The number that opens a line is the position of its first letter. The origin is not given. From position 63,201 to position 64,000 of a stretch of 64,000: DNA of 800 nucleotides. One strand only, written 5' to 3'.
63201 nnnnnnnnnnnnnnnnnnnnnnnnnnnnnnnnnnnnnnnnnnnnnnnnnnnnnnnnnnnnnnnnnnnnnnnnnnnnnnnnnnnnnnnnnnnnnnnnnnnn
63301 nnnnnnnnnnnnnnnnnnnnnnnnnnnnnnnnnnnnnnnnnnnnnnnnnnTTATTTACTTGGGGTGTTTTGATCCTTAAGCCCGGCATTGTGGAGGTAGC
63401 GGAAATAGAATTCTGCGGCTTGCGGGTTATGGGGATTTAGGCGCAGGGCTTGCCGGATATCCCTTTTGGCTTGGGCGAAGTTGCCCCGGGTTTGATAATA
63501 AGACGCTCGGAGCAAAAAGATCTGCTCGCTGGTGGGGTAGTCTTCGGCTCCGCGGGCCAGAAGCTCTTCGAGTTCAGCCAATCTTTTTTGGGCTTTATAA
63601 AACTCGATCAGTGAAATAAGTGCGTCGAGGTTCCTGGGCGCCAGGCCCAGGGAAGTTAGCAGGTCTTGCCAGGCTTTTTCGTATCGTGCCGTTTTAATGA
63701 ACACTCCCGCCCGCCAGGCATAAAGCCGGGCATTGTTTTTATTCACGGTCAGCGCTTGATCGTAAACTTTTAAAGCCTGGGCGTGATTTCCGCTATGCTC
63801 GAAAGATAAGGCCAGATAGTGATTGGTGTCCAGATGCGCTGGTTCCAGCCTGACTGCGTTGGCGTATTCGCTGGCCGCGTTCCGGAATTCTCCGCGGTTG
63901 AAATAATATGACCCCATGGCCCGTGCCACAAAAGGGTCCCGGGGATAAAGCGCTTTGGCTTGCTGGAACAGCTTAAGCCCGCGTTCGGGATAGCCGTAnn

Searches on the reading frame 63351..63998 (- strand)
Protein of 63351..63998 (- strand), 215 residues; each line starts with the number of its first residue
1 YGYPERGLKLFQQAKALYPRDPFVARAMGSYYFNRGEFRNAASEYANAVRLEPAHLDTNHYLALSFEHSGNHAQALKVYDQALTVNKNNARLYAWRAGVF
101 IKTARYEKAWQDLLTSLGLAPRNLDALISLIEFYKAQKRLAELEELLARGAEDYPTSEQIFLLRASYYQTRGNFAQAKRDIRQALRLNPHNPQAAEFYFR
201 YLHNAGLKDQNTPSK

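Call 5: search_protein_families(library=pfam, proteins=[window:63351-63998:-], max_evalue=0.01)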
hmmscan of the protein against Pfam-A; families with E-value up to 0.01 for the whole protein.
window:63351-63998:- (215 aa): 22 families
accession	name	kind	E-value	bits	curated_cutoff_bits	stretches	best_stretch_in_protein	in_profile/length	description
PF13428.12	TPR_14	-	6.6e-18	63.9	23.5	3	160-198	3-41/44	Tetratricopeptide repeat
PF07719.23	TPR_2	-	1.1e-16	59.9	27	2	163-191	6-34/34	Tetratricopeptide repeat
PF14559.12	TPR_19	-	2.2e-13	50.8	25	2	69-109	4-44/68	Tetratricopeptide repeat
PF13181.12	TPR_8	-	3.2e-13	49.1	25.7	1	160-191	3-34/34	Tetratricopeptide repeat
PF00515.34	TPR_1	-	3.7e-12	46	27.8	2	162-191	5-34/34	Tetratricopeptide repeat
PF13432.12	TPR_16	-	1.3e-11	45.2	32.7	3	27-83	2-58/65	Tetratricopeptide repeat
PF13429.12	TPR_15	-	1.2e-10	41.7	26.2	1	122-206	108-194/280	Tetratricopeptide repeat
PF13371.12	TPR_9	-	1.9e-10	41.1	35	1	163-195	34-66/73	Tetratricopeptide repeat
PF13431.12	TPR_17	-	5.1e-09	36.1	24.4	0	79-111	2-34/34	Tetratricopeptide repeat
PF13414.12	TPR_11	-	8e-09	35.5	26.8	1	70-99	8-37/42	TPR repeat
PF25062.1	ARM_TT21_N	-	1.3e-05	25.5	40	1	56-155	99-199/222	Tetratricopeptide repeat protein 21 N-terminal ARM repeat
PF12895.13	ANAPC3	-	3.6e-05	24.4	27.2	0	42-109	8-75/82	Anaphase-promoting complex, cyclosome, subunit 3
PF17874.7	TPR_MalT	-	0.00012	21.9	45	1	132-195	55-117/336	MalT-like TPR region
PF13424.12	TPR_12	-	0.00019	22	30.1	0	28-85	9-74/77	Tetratricopeptide repeat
PF13174.12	TPR_6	-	0.00025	22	26.3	0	61-83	5-27/33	Tetratricopeptide repeat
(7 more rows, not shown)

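Call 19: find_homologous_proteins(query=window:63351-63998:-)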
Query window:63351-63998:- (215 aa): 1 proteins with E <= 0.001 among 631 candidates.
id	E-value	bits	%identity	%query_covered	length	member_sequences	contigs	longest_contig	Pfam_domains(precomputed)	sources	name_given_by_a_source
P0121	2.6e-4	39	23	73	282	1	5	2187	PF25063.1,PF13431.13,PF23914.2,PF25062.2,PF13414.13,PF13176.13,PF12569.15,PF13428.13,PF25064.2,PF14559.13,PF24575.2,PF13371.13,PF00515.35,PF12895.14,PF13424.13,PF21033.5,PF13432.13,PF13181.13,PF07719.24,PF13174.13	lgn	-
